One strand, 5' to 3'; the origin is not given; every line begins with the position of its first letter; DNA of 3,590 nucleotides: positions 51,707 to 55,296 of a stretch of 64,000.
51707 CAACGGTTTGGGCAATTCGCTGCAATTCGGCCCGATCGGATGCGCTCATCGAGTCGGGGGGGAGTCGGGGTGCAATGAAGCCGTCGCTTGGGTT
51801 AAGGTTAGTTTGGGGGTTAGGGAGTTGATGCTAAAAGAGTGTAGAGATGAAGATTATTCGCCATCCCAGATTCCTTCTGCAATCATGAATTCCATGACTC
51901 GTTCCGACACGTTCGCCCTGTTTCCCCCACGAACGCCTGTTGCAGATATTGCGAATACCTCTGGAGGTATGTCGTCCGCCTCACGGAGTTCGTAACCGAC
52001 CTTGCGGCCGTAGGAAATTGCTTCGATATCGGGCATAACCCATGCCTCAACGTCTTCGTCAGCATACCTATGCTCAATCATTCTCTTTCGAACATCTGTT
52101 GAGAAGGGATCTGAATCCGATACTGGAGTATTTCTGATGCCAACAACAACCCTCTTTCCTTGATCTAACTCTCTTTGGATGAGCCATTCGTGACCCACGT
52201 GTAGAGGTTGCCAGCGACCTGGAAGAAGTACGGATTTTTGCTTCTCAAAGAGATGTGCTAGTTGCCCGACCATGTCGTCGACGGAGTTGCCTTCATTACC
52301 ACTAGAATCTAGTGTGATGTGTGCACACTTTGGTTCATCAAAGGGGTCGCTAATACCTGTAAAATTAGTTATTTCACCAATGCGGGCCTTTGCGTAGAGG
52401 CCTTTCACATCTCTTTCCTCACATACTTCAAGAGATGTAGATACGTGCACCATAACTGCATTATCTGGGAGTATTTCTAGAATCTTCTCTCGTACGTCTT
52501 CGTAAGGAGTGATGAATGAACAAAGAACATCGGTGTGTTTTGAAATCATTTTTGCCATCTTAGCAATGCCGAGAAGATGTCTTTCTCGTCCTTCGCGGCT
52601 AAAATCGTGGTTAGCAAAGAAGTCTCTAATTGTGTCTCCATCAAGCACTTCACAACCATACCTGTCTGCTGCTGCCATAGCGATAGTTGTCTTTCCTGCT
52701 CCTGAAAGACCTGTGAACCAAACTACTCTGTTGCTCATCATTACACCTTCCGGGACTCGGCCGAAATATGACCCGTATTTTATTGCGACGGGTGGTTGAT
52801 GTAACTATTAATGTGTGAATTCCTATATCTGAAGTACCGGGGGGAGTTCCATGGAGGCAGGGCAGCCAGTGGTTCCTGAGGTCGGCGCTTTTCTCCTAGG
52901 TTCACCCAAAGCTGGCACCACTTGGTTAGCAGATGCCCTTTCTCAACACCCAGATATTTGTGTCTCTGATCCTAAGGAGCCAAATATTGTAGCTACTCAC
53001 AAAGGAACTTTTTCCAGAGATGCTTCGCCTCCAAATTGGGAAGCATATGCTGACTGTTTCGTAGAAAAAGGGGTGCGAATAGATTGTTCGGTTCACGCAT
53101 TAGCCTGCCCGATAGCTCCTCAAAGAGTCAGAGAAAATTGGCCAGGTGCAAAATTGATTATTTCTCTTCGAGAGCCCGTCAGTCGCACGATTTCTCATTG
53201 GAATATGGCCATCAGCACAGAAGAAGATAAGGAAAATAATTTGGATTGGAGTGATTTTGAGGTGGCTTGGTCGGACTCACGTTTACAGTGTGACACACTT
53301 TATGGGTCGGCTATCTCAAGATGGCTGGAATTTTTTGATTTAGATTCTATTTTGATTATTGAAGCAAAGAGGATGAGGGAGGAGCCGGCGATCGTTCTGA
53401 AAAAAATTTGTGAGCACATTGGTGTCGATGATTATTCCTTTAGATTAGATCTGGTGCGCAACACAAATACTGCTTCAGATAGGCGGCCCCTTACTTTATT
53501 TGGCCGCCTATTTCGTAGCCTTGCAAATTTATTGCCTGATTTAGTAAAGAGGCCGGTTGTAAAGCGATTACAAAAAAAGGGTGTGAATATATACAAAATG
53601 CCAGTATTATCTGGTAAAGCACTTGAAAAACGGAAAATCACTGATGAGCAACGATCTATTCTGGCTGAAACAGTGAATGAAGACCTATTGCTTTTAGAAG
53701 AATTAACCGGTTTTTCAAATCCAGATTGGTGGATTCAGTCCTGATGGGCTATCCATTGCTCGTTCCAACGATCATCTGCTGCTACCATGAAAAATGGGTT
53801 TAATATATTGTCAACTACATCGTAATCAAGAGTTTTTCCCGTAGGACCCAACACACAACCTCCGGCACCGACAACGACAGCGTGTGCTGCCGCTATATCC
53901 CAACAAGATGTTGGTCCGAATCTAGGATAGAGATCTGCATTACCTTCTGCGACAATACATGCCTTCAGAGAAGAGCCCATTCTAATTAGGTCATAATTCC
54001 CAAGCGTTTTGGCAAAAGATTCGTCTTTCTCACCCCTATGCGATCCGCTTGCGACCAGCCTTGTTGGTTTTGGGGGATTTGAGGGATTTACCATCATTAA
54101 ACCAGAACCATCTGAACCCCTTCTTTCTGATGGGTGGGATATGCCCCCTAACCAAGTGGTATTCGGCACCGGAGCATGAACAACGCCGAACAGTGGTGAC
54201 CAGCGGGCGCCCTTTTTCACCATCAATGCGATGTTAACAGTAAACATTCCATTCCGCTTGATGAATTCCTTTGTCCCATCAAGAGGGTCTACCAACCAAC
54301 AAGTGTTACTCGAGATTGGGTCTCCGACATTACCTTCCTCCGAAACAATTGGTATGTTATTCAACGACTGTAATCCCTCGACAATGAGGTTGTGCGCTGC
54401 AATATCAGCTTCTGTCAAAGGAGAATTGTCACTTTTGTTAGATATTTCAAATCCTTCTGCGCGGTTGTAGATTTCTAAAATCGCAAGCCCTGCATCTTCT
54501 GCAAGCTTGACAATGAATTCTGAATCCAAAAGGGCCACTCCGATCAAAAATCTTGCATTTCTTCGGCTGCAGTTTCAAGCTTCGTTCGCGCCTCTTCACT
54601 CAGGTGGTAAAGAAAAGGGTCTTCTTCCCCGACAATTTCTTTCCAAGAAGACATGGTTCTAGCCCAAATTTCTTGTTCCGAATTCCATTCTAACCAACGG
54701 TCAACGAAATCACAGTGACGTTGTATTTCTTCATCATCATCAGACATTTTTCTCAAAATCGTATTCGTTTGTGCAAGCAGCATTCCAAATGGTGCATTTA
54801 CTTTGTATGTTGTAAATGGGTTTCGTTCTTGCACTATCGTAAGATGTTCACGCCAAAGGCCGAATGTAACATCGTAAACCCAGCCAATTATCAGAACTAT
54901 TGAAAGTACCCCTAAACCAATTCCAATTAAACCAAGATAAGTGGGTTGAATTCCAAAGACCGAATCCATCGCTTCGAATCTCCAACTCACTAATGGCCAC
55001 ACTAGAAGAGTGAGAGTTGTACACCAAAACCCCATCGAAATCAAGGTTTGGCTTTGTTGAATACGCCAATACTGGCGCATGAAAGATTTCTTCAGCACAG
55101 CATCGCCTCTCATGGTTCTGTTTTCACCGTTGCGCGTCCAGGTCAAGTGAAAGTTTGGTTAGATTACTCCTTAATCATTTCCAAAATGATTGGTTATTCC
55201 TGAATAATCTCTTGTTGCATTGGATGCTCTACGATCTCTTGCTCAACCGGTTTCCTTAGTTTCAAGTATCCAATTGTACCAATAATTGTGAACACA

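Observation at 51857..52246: APS kinase fused to a small NMNAT-like nucleotidyltransferase domain: candidate non-canonical sulfate adenylyltransferase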

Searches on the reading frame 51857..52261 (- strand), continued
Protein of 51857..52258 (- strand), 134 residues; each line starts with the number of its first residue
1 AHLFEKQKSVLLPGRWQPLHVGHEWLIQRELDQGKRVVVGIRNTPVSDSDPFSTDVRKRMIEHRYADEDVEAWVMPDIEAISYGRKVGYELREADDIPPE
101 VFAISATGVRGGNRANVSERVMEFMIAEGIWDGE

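Call 83: search_protein_families(library=phrogs, proteins=[window:51857-52246:-, P0260, P0266, L162:4584-5321:+, L163:3590-4321:+], max_evalue=0.001)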
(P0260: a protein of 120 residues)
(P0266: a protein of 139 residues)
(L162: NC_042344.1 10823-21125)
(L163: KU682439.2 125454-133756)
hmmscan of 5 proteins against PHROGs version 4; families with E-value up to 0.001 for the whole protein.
window:51857-52246:- (130 aa): 2 families
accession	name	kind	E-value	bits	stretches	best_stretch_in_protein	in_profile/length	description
phrog_10255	-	other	9.9e-08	33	1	10-106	135-225/230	kinase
phrog_395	-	other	8.8e-07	30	1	3-69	11-79/373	cytidyltransferase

P0260 (120 aa): 4 families
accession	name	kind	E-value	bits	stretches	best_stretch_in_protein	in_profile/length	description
phrog_10255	-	other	7.4e-17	62.9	1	10-109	134-226/230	kinase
phrog_395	-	other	1.9e-10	42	1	6-70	13-79/373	cytidyltransferase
phrog_3041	-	other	1.4e-06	27.9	1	2-70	48-121/678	cytidyltransferase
phrog_3462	-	moron, auxiliary metabolic gene and host takeover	1.4e-05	25.5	0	7-74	5-78/346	nicotinamide-nucleotide adenylyltransferase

P0266 (139 aa): 3 families
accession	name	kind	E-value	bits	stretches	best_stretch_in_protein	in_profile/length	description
phrog_395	-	other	6.3e-12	46.9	1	2-65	12-77/373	cytidyltransferase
phrog_10255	-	other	1.4e-10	42.4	1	6-109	133-228/230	kinase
phrog_3041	-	other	9.2e-06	25.3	1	4-63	53-117/678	cytidyltransferase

L162:4584-5321:+ (245 aa): 5 families
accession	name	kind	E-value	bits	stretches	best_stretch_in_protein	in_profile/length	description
phrog_10255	-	other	2.1e-91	306.8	1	3-244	2-229/230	kinase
phrog_2071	-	other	2.5e-09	38.3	1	5-70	19-89/282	ATPase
phrog_505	-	other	2e-06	28.5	1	1-42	1-44/295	polynucleotide kinase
phrog_761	-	other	8.4e-06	26.6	1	1-58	18-89/362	thymidylate kinase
phrog_2107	-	other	0.00036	21.2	1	2-31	3-34/201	thymidylate kinase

L163:3590-4321:+ (243 aa): 5 families
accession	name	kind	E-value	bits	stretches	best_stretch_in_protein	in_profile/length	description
phrog_10255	-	other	7.4e-93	311.5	1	1-242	2-229/230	kinase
phrog_2071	-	other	1e-08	36.3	1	3-43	19-58/282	ATPase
phrog_395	-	other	8.3e-06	26.8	1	132-215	9-96/373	cytidyltransferase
phrog_761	-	other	2.5e-05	25.1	1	3-58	22-90/362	thymidylate kinase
phrog_505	-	other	0.0006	20.4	1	3-41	5-44/295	polynucleotide kinase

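Call 99: search_dna_similar(query=window:51857-52246:-, collection=plasmids, mode=protein, max_evalue=0.000001, max_rows=30)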
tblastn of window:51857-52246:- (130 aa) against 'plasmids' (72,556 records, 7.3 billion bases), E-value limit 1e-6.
Records with a match: 10; places in all: 10; records where one place covers at least 80% of the query: 1.
Best place of each record, by identity: <60% 10.
By first word of the organism name: Haladaptatus 3; Natronococcus 2; Halocatena 1; Halomicrobium 1; Halostagnicola 1; Natrinema 1; Haloprofundus 1.
By predicted mobility (MOB-suite, as given by PLSDB): non-mobilizable 10.
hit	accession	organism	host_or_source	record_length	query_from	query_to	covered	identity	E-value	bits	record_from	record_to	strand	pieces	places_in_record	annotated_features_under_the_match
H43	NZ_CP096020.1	Halocatena salina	cell culture,sediment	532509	1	106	82%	39.3%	2e-15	78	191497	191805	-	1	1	cysC: adenylyl-sulfate kinase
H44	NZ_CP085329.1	Haladaptatus salinisoli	cell culture,saline soil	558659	5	106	78%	40.8%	9e-18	85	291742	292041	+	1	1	cysC: adenylyl-sulfate kinase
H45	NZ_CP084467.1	Halomicrobium salinisoli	cell culture,gobi saline soil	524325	5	106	78%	40.8%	4e-17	83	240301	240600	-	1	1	cysC: adenylyl-sulfate kinase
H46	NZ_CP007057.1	Halostagnicola larsenii XH-48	-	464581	5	106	78%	40.8%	3e-16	81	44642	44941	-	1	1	cysC: adenylyl-sulfate kinase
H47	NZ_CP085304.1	Haladaptatus pallidirubidus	cell culture,saline soil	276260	5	106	78%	39.8%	2e-18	87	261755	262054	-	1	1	cysC: adenylyl-sulfate kinase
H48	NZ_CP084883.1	Natrinema zhouii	pure culture,Salt mine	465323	5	106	78%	39.8%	1e-16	81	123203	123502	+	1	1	cysC: adenylyl-sulfate kinase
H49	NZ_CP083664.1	Haloprofundus salinisoli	cell culture,saline soil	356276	5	106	78%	38.8%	1e-16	82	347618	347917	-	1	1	cysC: adenylyl-sulfate kinase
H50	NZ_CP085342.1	Haladaptatus halobius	cell culture,saline soil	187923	5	106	78%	38.8%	4e-16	80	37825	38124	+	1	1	cysC: adenylyl-sulfate kinase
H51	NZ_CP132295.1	Natronococcus sp. AD-5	cell culture,sediment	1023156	5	106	78%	38.8%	5e-16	80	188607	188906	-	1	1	record has no annotation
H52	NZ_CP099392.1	Natronococcus sp. CG52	cell culture,salt lake sediment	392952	5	106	78%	37.9%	2e-15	78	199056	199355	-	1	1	cysC: adenylyl-sulfate kinase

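Call 100: get_annotated_region(hit=H46, flank=9000)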
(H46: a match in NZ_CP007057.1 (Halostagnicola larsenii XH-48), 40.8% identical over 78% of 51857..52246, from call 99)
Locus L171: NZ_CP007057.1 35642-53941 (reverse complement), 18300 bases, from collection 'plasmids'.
description: Halostagnicola larsenii XH-48 plasmid unnamed2, complete sequence
organism: Halostagnicola larsenii XH-48 (NCBI taxid 797299)
taxonomy: Archaea; Euryarchaeota; Halobacteria; Halobacteriales; Natrialbaceae; Halostagnicola; Halostagnicola larsenii; Halostagnicola larsenii XH-48
host: -; source: -; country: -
typing (MOB-suite, as given by PLSDB): non-mobilizable
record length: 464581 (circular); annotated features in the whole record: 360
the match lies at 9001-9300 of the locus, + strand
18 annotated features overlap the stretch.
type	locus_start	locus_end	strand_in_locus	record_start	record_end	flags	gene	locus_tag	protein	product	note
CDS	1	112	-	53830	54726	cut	-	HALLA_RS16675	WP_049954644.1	hypothetical protein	-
CDS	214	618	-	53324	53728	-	-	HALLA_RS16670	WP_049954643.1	hypothetical protein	-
CDS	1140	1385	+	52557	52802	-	-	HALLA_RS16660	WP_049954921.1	PhiH1 repressor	-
CDS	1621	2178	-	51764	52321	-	-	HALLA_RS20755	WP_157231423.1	hypothetical protein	-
CDS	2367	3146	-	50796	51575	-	-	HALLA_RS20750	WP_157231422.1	hypothetical protein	-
CDS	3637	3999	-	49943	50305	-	-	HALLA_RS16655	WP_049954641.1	DUF1801 domain-containing protein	-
CDS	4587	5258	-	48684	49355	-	-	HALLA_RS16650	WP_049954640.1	hypothetical protein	-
CDS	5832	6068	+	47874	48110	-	-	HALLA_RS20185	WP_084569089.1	hypothetical protein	-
CDS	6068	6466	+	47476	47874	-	-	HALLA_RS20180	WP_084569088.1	hypothetical protein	-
CDS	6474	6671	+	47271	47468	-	-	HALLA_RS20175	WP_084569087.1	helix-turn-helix transcriptional regulator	-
CDS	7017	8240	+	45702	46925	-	-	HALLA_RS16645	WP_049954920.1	sulfotransferase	-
CDS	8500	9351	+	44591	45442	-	cysC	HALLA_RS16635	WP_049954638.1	adenylyl-sulfate kinase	GO:0006790 - sulfur compound metabolic process [Evidence IEA]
CDS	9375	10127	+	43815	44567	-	-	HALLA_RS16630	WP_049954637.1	YqcI/YcgG family protein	-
CDS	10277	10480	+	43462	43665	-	-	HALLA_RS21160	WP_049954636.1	hypothetical protein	-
CDS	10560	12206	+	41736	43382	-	-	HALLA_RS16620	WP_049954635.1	NADH-ubiquinone oxidoreductase-F iron-sulfur binding region domain-containing protein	-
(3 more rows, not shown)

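Call 101: get_annotated_region(hit=H43, flank=9000)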
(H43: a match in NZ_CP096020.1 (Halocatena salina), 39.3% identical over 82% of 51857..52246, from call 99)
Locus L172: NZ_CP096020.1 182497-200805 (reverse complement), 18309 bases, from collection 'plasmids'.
description: Halocatena salina strain AD-1 plasmid unnamed1, complete sequence
organism: Halocatena salina (NCBI taxid 2934340)
taxonomy: Archaea; Euryarchaeota; Halobacteria; Halobacteriales; Haloarculaceae; Halocatena; Halocatena salina
host: -; source: cell culture,sediment; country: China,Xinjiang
typing (MOB-suite, as given by PLSDB): non-mobilizable
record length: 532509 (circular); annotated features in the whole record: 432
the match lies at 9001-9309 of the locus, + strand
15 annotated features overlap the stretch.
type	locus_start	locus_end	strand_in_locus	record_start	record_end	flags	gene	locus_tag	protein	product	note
CDS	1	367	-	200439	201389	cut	-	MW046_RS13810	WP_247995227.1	formate/nitrite transporter family protein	GO:0015724 - formate transport [Evidence IEA]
CDS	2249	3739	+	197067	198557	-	-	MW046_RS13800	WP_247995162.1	aldehyde dehydrogenase family protein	-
CDS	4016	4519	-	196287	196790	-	-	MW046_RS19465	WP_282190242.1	helix-turn-helix domain-containing protein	-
CDS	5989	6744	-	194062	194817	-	-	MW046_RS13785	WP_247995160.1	YqcI/YcgG family protein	-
CDS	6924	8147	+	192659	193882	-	-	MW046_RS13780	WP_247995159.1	sulfotransferase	-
CDS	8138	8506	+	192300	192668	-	-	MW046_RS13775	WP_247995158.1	hypothetical protein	-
CDS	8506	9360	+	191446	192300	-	cysC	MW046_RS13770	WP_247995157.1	adenylyl-sulfate kinase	GO:0006790 - sulfur compound metabolic process [Evidence IEA]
CDS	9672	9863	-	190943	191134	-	-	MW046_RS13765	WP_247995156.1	PEP-utilizing enzyme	GO:0016310 - phosphorylation [Evidence IEA]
CDS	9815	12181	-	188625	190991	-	-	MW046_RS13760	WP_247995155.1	PEP/pyruvate-binding domain-containing protein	GO:0016310 - phosphorylation [Evidence IEA]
CDS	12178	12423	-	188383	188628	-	-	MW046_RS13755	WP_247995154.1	TetR/AcrR family transcriptional regulator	GO:0006355 - regulation of DNA-templated transcription [Evidence IEA]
CDS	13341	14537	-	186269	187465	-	-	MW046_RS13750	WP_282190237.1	PrpF domain-containing protein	-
CDS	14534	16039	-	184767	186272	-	-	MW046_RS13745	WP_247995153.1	tripartite tricarboxylate transporter permease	-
CDS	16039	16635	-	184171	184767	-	-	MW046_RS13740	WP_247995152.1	tripartite tricarboxylate transporter TctB family protein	-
CDS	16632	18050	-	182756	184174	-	tcuA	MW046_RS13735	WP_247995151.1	FAD-dependent tricarballylate dehydrogenase TcuA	-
CDS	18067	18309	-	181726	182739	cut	-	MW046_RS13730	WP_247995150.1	tripartite tricarboxylate transporter substrate-binding protein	-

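Call 102: get_annotated_region(hit=H48, flank=9000)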
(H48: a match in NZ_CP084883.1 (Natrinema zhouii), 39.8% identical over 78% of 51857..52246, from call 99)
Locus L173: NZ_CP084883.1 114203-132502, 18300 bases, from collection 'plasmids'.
description: Natrinema zhouii strain YPL30 plasmid unnamed2, complete sequence
organism: Natrinema zhouii (NCBI taxid 1710539)
taxonomy: Archaea; Euryarchaeota; Halobacteria; Halobacteriales; Natrialbaceae; Natrinema; Natrinema zhouii
host: -; source: pure culture,Salt mine; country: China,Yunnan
typing (MOB-suite, as given by PLSDB): non-mobilizable
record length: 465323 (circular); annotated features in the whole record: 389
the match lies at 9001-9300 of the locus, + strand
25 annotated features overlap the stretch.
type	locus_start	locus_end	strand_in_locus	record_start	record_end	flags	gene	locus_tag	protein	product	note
CDS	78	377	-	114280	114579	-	-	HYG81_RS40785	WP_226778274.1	HalOD1 output domain-containing protein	-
CDS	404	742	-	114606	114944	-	-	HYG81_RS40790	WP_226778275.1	hypothetical protein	-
CDS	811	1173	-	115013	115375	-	-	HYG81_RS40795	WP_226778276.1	HalOD1 output domain-containing protein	-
CDS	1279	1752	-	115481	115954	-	-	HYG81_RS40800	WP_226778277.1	AsnC family transcriptional regulator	-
CDS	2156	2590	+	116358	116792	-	-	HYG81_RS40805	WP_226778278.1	DUF2267 domain-containing protein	-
CDS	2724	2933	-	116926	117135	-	-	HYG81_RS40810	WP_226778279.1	dodecin family protein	-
CDS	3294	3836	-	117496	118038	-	-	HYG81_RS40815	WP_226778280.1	DUF6789 family protein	-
CDS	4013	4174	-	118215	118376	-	-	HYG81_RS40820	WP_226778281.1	YHS domain-containing protein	-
CDS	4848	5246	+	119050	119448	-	-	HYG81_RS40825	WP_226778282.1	recombinase family protein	GO:0006310 - DNA recombination [Evidence IEA]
CDS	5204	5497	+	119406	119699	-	-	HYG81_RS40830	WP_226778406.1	hypothetical protein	-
CDS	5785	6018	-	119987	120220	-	-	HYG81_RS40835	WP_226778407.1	hypothetical protein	-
CDS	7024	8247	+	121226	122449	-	-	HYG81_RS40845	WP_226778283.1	sulfotransferase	-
CDS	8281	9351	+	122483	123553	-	cysC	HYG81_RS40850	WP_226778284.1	adenylyl-sulfate kinase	GO:0006790 - sulfur compound metabolic process [Evidence IEA]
CDS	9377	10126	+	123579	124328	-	-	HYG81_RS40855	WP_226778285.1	YqcI/YcgG family protein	-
CDS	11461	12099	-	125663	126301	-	-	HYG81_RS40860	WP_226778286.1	phosphoribosyltransferase family protein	GO:0009116 - nucleoside metabolic process [Evidence IEA]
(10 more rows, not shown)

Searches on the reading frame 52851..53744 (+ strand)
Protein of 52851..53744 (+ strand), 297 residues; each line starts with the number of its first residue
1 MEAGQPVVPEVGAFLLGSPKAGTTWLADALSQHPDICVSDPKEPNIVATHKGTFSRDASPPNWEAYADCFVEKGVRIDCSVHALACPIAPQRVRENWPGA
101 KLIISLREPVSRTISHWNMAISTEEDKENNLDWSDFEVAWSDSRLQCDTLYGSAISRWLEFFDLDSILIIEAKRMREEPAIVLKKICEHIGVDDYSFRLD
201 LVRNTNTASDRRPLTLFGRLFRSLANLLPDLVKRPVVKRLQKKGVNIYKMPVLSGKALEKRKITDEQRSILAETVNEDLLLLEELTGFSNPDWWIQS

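Call 3: search_protein_families(library=pfam, proteins=[window:52851-53744:+], max_evalue=0.01)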
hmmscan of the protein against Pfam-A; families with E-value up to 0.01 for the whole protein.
window:52851-53744:+ (297 aa): 2 families
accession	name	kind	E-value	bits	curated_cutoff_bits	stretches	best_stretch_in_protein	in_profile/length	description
PF00685.33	Sulfotransfer_1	-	3e-11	43.6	22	1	14-193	5-182/255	Sulfotransferase domain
PF13469.12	Sulfotransfer_3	-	6e-10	40.2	27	2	14-48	3-40/216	Sulfotransferase family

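Call 4: search_protein_families(library=ncbifam, proteins=[window:52851-53744:+], max_evalue=0.01)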
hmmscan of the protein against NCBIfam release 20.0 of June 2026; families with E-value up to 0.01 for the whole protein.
window:52851-53744:+ (297 aa): 1 family
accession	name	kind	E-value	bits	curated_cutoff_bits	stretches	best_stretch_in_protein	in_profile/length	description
NF052394.1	NodProtNoeE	equivalog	3.4e-05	22.7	500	1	9-46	8-42/387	nodulation protein NoeE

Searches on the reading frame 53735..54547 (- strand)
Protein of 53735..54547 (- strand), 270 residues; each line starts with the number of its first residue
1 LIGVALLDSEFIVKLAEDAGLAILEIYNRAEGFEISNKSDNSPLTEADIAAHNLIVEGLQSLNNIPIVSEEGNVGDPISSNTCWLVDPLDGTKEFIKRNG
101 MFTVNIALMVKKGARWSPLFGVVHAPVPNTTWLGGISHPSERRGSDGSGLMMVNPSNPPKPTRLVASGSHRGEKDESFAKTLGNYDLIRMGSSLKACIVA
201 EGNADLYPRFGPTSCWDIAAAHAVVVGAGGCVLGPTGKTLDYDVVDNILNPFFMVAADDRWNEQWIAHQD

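Call 3: search_protein_families(library=pfam, proteins=[window:53735-54547:-], max_evalue=0.01)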
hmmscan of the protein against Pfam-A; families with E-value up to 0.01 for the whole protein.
window:53735-54547:- (270 aa): 1 family
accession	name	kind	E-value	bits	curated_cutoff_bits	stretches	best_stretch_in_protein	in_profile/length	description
PF00459.30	Inositol_P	-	8.9e-41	140.6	27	1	11-249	8-252/271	Inositol monophosphatase family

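Call 4: search_protein_families(library=ncbifam, proteins=[window:53735-54547:-], max_evalue=0.01)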
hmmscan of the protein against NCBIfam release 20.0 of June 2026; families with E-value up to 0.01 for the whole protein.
window:53735-54547:- (270 aa): 8 families
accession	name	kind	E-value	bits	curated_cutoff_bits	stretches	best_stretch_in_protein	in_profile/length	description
TIGR01331.1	bisphos_cysQ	equivalog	1.5e-66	224.6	228.8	1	12-256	5-249/250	3'(2'),5'-bisphosphate nucleotidase CysQ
NF008182.0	PRK10931.1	equivalog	5.4e-65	218.9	379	1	11-256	4-244/246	3'(2'),5'-bisphosphate nucleotidase CysQ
TIGR02067.1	his_9_HisN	equivalog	5.3e-26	91.6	275.15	1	9-241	2-230/252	histidinol-phosphatase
NF008027.1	PRK10757.1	equivalog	1.3e-14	53.8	332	1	12-113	8-110/267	inositol-1-monophosphatase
TIGR01330.1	bisphos_HAL2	equivalog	3.1e-14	52.6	267.05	1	173-244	248-324/359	3'(2'),5'-bisphosphate nucleotidase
NF009321.0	PRK12676.1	equivalog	2.3e-13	49.8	264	1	12-260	11-252/264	bifunctional fructose-bisphosphatase/inositol-phosphate phosphatase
NF010678.0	PRK14076.1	equivalog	3.5e-07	29.5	493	1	39-110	37-110/570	bifunctional NADP phosphatase/NAD kinase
NF006786.0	PRK09293.3-3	subfamily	0.0017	17.6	428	1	29-104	29-105/286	class 1 fructose-bisphosphatase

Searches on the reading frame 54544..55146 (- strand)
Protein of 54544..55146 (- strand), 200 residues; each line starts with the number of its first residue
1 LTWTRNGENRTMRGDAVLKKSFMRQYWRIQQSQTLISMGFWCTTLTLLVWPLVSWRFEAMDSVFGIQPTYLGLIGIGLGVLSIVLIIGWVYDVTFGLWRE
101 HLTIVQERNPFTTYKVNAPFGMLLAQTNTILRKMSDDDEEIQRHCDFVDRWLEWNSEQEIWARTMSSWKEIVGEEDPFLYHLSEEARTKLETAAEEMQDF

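Call 3: search_protein_families(library=pfam, proteins=[window:54544-55146:-], max_evalue=0.01)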
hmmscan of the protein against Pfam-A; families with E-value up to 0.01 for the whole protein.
window:54544-55146:- (200 aa): 0 families
